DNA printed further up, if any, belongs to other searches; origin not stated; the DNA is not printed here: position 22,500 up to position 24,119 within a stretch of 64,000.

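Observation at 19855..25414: Four-subunit class-I benzoyl-CoA-reductase / 2-hydroxyacyl-CoA-dehydratase-like operon with two HgdC-type ATPases, divergently paired with a TetR regulator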

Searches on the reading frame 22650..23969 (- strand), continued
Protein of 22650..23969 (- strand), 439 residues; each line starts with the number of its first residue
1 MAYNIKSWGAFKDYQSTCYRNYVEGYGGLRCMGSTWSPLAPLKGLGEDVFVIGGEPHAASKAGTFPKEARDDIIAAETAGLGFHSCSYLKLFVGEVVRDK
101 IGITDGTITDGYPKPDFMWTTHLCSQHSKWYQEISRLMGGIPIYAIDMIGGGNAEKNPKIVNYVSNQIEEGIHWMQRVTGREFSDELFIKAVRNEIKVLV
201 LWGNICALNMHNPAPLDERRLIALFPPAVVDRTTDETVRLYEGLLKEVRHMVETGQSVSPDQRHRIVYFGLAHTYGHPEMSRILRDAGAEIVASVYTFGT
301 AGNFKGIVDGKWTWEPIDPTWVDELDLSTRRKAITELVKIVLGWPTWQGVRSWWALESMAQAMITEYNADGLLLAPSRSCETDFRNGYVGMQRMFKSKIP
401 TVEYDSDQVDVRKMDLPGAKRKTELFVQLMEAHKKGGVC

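Call 45: search_protein_families(library=ncbifam, proteins=[L020:3930-6236:-, L003:168-1094:-, L020:3457-4020:-, L003:13488-15452:+, L020:14862-15659:+, L008:5827-8034:-, L006:6618-8144:+], max_evalue=1e-10)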
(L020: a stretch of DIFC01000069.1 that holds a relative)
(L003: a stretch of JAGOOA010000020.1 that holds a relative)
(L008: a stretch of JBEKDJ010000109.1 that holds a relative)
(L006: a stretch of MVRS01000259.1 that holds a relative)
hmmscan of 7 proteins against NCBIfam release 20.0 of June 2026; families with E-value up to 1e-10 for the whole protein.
L020:3930-6236:- (768 aa): 13 families
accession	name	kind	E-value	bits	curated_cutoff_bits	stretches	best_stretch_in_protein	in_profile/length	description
TIGR03196.1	pucD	equivalog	1.1e-151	506.9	783.65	1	16-754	8-754/763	xanthine dehydrogenase subunit D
NF043082.1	XdhA_XDHase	equivalog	4.2e-145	484.8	780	1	12-761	2-755/758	xanthine dehydrogenase subunit XdhA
NF007426.0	PRK09970.1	equivalog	3.7e-137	458.4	916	1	10-758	5-755/761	xanthine dehydrogenase molybdenum-binding subunit XdhA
TIGR03194.1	4hydrxCoA_A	equivalog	2.2e-131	439.7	994.55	1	16-758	2-746/746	4-hydroxybenzoyl-CoA reductase subunit alpha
NF045668.1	pterin_aldehy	equivalog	6.7e-118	395.1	1100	1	9-758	173-904/905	molybdopterin-dependent aldehyde oxidoreductase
TIGR03311.1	Se_dep_XDH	equivalog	5.5e-117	391.9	830.45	2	10-551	161-684/848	selenium-dependent xanthine dehydrogenase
NF041018.1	glyceraldDH_alpha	equivalog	1.6e-102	344.2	790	1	11-755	3-741/741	glyceraldehyde dehydrogenase subunit alpha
TIGR02965.1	xanthine_xdhB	equivalog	1.9e-89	300.8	849.5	1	20-758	10-754/758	xanthine dehydrogenase molybdopterin binding subunit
TIGR03313.1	Se_sel_red_Mo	hypoth_equivalog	1.4e-74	251.4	1101.9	1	155-760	352-951/951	molybdopterin-dependent oxidoreductase Mo/Fe-S-binding subunit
NF040766.1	CODH_aero_grp5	exception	7.3e-74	249.3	950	1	12-754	6-781/785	aerobic carbon-monoxide dehydrogenase large subunit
NF041671.1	peri_hyde_PaoC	equivalog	5.2e-73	246.6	1180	1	10-760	17-733/735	aldehyde oxidoreductase molybdenum-binding subunit PaoC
TIGR02416.1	CO_dehy_Mo_lg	equivalog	4.7e-70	236.7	991.15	1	24-740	6-750/770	aerobic carbon-monoxide dehydrogenase large subunit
TIGR02969.1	mam_aldehyde_ox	subfamily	7.3e-42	143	1912.3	1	46-725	612-1265/1330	aldehyde oxidase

L003:168-1094:- (308 aa): 7 families
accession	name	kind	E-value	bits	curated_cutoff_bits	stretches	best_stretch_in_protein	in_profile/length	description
NF043083.1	XdhB_XDHase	equivalog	5.5e-58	196.4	310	1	65-296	48-280/289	xanthine dehydrogenase subunit XdhB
NF007427.0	PRK09971.1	equivalog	1.9e-51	175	287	1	66-296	49-280/292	xanthine dehydrogenase FAD-binding subunit XdhB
NF041019.1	glyceraldDH_beta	equivalog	2.4e-48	164.8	350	1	63-294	47-275/280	glyceraldehyde dehydrogenase subunit beta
TIGR02963.1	xanthine_xdhA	equivalog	3.9e-48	164.2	467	1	65-295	236-464/468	xanthine dehydrogenase small subunit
TIGR03199.1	pucC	equivalog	1.3e-33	116.4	306.05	1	65-292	40-262/264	xanthine dehydrogenase subunit C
TIGR03195.1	4hydrxCoA_B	equivalog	5e-26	91.6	404.55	1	132-297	153-317/321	4-hydroxybenzoyl-CoA reductase subunit beta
TIGR02969.1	mam_aldehyde_ox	subfamily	3.1e-14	51.5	1912.3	1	106-294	330-521/1330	aldehyde oxidase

L020:3457-4020:- (187 aa): 11 families
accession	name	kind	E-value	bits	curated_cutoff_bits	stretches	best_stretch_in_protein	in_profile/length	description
NF041020.1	glyceraldDH_gamma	equivalog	1.1e-59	200.7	290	1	28-182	9-163/164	glyceraldehyde dehydrogenase subunit gamma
NF043084.2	XdhC_XDHase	equivalog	3.3e-59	198.7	217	1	31-178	2-150/151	xanthine dehydrogenase subunit XdhC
TIGR03193.1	4hydroxCoAred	equivalog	1.1e-54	184.4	257.8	1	34-178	4-148/148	4-hydroxybenzoyl-CoA reductase subunit gamma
TIGR03198.1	pucE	equivalog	9.5e-52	174.5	254.3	1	31-179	3-150/151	xanthine dehydrogenase subunit E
NF045668.1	pterin_aldehy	equivalog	9.4e-51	172.9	1100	1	32-182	3-156/905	molybdopterin-dependent aldehyde oxidoreductase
NF007387.0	PRK09908.1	equivalog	1.1e-50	171.2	212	1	30-179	7-157/159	xanthine dehydrogenase iron sulfur-binding subunit XdhC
TIGR03311.1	Se_dep_XDH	equivalog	2.4e-50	171.5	830.45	1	33-184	2-150/848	selenium-dependent xanthine dehydrogenase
NF008514.0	PRK11433.1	equivalog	4.3e-48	163.7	322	1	21-180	42-216/218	aldehyde dehydrogenase iron-sulfur subunit PaoA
TIGR02963.1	xanthine_xdhA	equivalog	1.2e-47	162.6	467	1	32-180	1-160/468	xanthine dehydrogenase small subunit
TIGR02969.1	mam_aldehyde_ox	subfamily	1.3e-32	112.4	1912.3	1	33-179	4-162/1330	aldehyde oxidase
TIGR03313.1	Se_sel_red_Mo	hypoth_equivalog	2.2e-24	85.2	1101.9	1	34-185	1-152/951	molybdopterin-dependent oxidoreductase Mo/Fe-S-binding subunit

L003:13488-15452:+ (654 aa): 1 family
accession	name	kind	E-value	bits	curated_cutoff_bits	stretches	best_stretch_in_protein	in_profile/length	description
NF007354.0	PRK09849.1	equivalog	1.2e-64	219.2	868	1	3-327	6-338/703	aldehyde ferredoxin oxidoreductase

L020:14862-15659:+ (265 aa): 181 families (the best 25 are shown)
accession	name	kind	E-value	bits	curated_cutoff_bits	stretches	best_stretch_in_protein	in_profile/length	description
TIGR01830.1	3oxo_ACP_reduc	equivalog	4.5e-56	190.2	297.75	1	22-260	1-238/239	3-oxoacyl-[acyl-carrier-protein] reductase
NF009464.0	PRK12824.1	subfamily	1.2e-50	172.5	269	1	20-260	3-242/245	3-oxoacyl-ACP reductase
NF004198.0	PRK05653.1-3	equivalog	3e-49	167.7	296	1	15-261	3-247/248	3-oxoacyl-ACP reductase FabG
TIGR01829.1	AcAcCoA_reduct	subfamily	2.3e-48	165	302.1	1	20-260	1-240/242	acetoacetyl-CoA reductase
NF009466.0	PRK12826.1-2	subfamily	3.6e-48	164.2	222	1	20-260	4-244/248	3-oxoacyl-ACP reductase FabG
NF004197.0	PRK05653.1-1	equivalog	5e-48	163.9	332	1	15-260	3-246/249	3-oxoacyl-ACP reductase FabG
NF004199.0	PRK05653.1-4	equivalog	6.8e-47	160.1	301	1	15-260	1-245/247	3-oxoacyl-ACP reductase FabG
NF004200.0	PRK05653.1-5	equivalog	1.7e-44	152.2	273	1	21-260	4-241/242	3-oxoacyl-ACP reductase FabG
NF009093.0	PRK12429.1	subfamily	6.7e-44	150.1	258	1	15-259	1-255/259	3-hydroxybutyrate dehydrogenase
NF053542.1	FlxB_rubin_SDR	equivalog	3.5e-43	148.1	340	1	20-260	1-239/239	flexirubin biosynthesis SDR family reductase FlxB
NF005559.1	PRK07231.1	subfamily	2.7e-42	145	215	1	17-260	2-247/249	glucose 1-dehydrogenase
NF009546.0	PRK12935.1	equivalog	3.1e-42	144.8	418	1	16-260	3-245/247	acetoacetyl-CoA reductase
NF005446.0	PRK07035.1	equivalog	4.1e-41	140.9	373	1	14-260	6-253/255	SDR family oxidoreductase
NF009384.0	PRK12743.1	equivalog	1.8e-40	138.8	264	1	20-262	7-249/258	SDR family oxidoreductase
TIGR01963.1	PHB_DH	subfamily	4.1e-40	137.7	307.05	1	20-203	2-181/255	3-hydroxybutyrate dehydrogenase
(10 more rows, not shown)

L008:5827-8034:- (735 aa): 26 families (the best 25 are shown)
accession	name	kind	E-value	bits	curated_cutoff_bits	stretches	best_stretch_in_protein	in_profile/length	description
TIGR01591.1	Fdh-alpha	equivalog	4.5e-101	339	666.25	1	43-690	1-646/672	formate dehydrogenase subunit alpha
NF012032.0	PRK15488.1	equivalog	4.2e-94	316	694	2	221-529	222-540/759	thiosulfate reductase PhsA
TIGR02166.1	dmsA_ynfE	subfamily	8.8e-72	242.3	777.7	2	223-712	242-774/794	DMSO/selenate family reductase complex A subunit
NF047855.1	AssmNtatRedNasC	equivalog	1.6e-66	225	1100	1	35-687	15-676/708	assimilatory nitrate reductase catalytic subunit NasC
TIGR03479.1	DMSO_red_II_alp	subfamily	1.3e-64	218.7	984.75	2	79-280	104-307/913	molybdopterin-dependent oxidoreductase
TIGR00509.1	bisC_fam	subfamily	2e-51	175.2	1017.55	2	221-523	200-517/772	molybdopterin guanine dinucleotide-containing S/N-oxide reductase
NF041884.1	selenate_YnfF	exception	6.4e-51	173.2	1650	2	223-473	242-511/798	selenate/tellurate reductase subunit YnfF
NF011566.1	PRK14990.1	exception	6.2e-47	160.1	1600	2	223-713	262-795/814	dimethylsulfoxide reductase subunit A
TIGR01553.1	formate-DH-alph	equivalog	1.8e-45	155.1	814.2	1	40-133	44-142/1009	formate dehydrogenase-N subunit alpha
NF041885.1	selenate_YnfE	exception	7.1e-45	153.1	1675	2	223-359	249-404/805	selenate/tellurate reductase subunit YnfE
NF010055.0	PRK13532.1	equivalog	5.1e-40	137.5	904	2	42-277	44-288/830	nitrate reductase catalytic subunit NapA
TIGR01706.1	NAPA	equivalog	1.1e-38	133.2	930.55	2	42-279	44-290/830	periplasmic nitrate reductase subunit alpha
NF041513.1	formate_DH_Act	exception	8.3e-38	129.8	1400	1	33-133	35-133/1067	formate dehydrogenase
NF011682.0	PRK15102.1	equivalog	1.2e-36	126.2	909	2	244-366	278-403/829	trimethylamine-N-oxide reductase TorA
TIGR02164.1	torA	equivalog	4.5e-35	121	1465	2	436-693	483-766/824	trimethylamine-N-oxide reductase TorA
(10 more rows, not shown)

L006:6618-8144:+ (509 aa): 101 families (the best 25 are shown)
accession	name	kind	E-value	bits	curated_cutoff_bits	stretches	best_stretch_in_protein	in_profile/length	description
NF004837.0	PRK06187.1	subfamily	6.8e-111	371.1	476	1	2-508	11-515/531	long-chain-fatty-acid--CoA ligase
NF009233.0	PRK12583.1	subfamily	1.6e-104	350.3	832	1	2-509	21-544/558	fatty acid CoA ligase family protein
NF006182.0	PRK08316.1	subfamily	2.2e-94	316.8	663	1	1-507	13-510/523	fatty acyl-CoA synthetase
NF004758.0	PRK06087.1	equivalog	5.9e-88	295.6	736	1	5-509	30-529/548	medium-chain fatty-acid--CoA ligase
NF004114.0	PRK05605.1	equivalog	8.6e-85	285.2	766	2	144-499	197-554/575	long-chain-fatty-acid--CoA ligase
NF006181.0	PRK08314.1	subfamily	1.8e-84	284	705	2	141-503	182-543/563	long-chain-fatty-acid--CoA ligase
NF005801.1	PRK07656.1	equivalog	5.8e-82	275.9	657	1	3-508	5-497/500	FadD3 family acyl-CoA ligase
NF005307.0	PRK06839.1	equivalog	1.5e-79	267.9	748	1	5-508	8-486/496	o-succinylbenzoate--CoA ligase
NF005702.0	PRK07514.1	subfamily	2.5e-79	267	558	1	16-503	20-489/506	malonyl-CoA synthase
NF004822.0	PRK06178.1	equivalog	5.4e-79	266.3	782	2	166-508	213-560/571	acyl-CoA synthetase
NF005220.0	PRK06710.1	equivalog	1.7e-74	251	1116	2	163-504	203-543/563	long-chain-fatty-acid--CoA ligase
TIGR03208.1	cyc_hxne_CoA_lg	equivalog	1.7e-71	241.6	792.3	1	25-508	54-533/538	cyclohexanecarboxylate-CoA ligase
NF052269.1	Staph_lig_FadD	equivalog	3e-69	233.7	650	1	148-501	133-480/499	long-chain-fatty-acid--CoA ligase FadD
NF005676.0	PRK07470.1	equivalog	5.6e-69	233.2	774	1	3-507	24-522/544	acyl-CoA synthetase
NF005857.1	PRK07786.1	exception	2.5e-67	227.5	733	1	5-507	15-505/513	fatty-acid--CoA ligase FadD5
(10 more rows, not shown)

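Call 53: search_protein_representatives(protein=window:22650-23969:-)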
Query: 439 residues. Proteins with E-value up to 0.001 (for the whole library): 469; up to 1e-10: 215; up to 1e-30: 32. The best 150 are listed.
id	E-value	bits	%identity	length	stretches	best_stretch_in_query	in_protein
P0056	9.2e-254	858.5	82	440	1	1-435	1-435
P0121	2.2e-72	260.6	35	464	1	6-427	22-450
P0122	2.0e-61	224.4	32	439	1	5-430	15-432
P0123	2.2e-59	217.7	81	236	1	280-400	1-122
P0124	1.2e-57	212.0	80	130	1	210-333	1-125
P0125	1.0e-56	208.9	59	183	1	40-204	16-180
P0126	2.5e-52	194.5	74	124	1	3-118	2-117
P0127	1.2e-50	188.9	31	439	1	5-427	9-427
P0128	1.9e-49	184.9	32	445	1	5-428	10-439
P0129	1.0e-45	172.6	29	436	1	7-411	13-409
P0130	2.0e-45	171.7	37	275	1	4-266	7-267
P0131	4.6e-44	167.2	31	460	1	6-421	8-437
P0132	7.5e-42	159.9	29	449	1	5-430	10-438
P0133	3.6e-40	154.4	66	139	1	96-215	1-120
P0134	5.2e-38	147.3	27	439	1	5-429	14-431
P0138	1.0e-36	143.0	27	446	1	6-431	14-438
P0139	1.5e-36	142.5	26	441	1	5-427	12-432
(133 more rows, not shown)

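Call 54: list_cluster_members(proteins=[P0121, P0122, P0127, P0128, P0129, P0131, P0132, P0134, P0138, P0139])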
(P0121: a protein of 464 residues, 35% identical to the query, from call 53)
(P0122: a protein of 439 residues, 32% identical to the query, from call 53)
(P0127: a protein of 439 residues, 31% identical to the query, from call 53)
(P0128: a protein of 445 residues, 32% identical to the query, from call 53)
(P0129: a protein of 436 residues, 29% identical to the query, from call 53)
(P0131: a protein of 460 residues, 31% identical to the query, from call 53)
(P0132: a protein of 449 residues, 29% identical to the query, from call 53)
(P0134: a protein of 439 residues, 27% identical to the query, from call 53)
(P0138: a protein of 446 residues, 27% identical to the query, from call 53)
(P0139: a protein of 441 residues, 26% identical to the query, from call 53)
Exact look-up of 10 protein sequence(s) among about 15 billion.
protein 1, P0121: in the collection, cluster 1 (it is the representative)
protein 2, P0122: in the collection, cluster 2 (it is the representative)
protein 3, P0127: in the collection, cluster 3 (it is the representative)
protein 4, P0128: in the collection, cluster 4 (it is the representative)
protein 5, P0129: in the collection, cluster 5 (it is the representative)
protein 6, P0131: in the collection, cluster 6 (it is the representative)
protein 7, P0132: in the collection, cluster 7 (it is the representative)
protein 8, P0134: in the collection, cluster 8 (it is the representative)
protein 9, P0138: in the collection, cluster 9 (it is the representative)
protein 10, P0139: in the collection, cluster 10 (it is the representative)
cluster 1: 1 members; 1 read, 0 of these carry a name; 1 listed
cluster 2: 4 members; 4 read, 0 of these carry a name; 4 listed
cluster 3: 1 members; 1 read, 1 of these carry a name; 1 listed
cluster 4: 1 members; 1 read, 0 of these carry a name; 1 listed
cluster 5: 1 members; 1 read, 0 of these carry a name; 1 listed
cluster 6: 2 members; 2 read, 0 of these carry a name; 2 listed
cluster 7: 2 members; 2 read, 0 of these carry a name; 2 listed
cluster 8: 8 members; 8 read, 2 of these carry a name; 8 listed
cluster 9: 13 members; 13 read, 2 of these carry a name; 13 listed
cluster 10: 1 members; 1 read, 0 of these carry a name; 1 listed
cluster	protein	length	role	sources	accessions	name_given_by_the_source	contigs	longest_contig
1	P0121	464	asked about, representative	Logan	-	-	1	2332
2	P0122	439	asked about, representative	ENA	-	-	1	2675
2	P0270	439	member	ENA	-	-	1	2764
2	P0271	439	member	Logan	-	-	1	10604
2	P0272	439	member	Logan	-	-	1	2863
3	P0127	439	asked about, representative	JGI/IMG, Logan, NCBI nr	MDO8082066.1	2-hydroxyacyl-CoA dehydratase family protein [Candidatus Freyarchaeota archaeon]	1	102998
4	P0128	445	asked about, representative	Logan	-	-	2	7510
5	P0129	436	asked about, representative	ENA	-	-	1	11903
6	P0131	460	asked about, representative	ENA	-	-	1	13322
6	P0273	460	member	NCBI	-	-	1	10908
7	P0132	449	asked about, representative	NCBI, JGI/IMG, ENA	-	-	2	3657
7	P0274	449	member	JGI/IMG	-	-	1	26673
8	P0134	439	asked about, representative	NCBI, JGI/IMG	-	-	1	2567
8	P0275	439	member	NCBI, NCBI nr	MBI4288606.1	MAG: 2-hydroxyacyl-CoA dehydratase [Chloroflexi bacterium] | 2-hydroxyacyl-CoA dehydratase [Chloroflexota bacterium]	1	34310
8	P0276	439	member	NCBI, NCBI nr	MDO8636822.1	MAG: 2-hydroxyacyl-CoA dehydratase family protein [Dehalococcoidia bacterium] | 2-hydroxyacyl-CoA dehydratase family protein [Dehalococcoidia bacterium]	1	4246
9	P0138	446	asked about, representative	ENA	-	-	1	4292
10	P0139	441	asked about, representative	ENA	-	-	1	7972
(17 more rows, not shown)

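Call 61: search_protein_families(library=pfam, alignment_id=A3, max_evalue=0.00001)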
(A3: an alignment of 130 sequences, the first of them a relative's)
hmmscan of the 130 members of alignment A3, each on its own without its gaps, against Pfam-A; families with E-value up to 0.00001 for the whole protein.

A. member 1, L001:93-998:+ (301 aa): 1 family
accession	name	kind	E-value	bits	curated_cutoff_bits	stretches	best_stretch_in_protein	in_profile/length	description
PF03594.19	BenE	-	2.5e-42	145.6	27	1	2-282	95-375/378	Benzoate membrane transport protein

B. families by the number of members that match (of 130 scanned): 127 families (the first 25 are shown)
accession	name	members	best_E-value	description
PF00501.34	AMP-binding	12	1.4e-88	AMP-binding enzyme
PF13193.12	AMP-binding_C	7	6.1e-21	AMP-binding enzyme C-terminal domain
PF13458.12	Peripla_BP_6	6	3.8e-59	Periplasmic binding protein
PF02653.21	BPD_transp_2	6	1.7e-42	Branched-chain amino acid transport system / permease component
PF13433.12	Peripla_BP_5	6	3.5e-20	Periplasmic binding protein domain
PF01094.35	ANF_receptor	6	7.6e-14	Receptor family ligand binding region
PF12838.12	Fer4_7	5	9.8e-13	4Fe-4S dicluster domain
PF03480.18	DctP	4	4.1e-47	Bacterial extracellular solute-binding protein, family 7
PF00005.33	ABC_tran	4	2e-31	ABC transporter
PF07969.17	Amidohydro_3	3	4.4e-97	Amidohydrolase family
PF02633.19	Creatininase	3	6.5e-53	Creatinine amidohydrolase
PF00266.25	Aminotran_5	3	4.7e-28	Aminotransferase class-V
PF01979.26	Amidohydro_1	3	3.7e-19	Amidohydrolase family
PF00037.32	Fer4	3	1.7e-10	4Fe-4S binding domain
PF13304.12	AAA_21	3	1.3e-09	AAA domain, putative AbiEii toxin, Type IV TA system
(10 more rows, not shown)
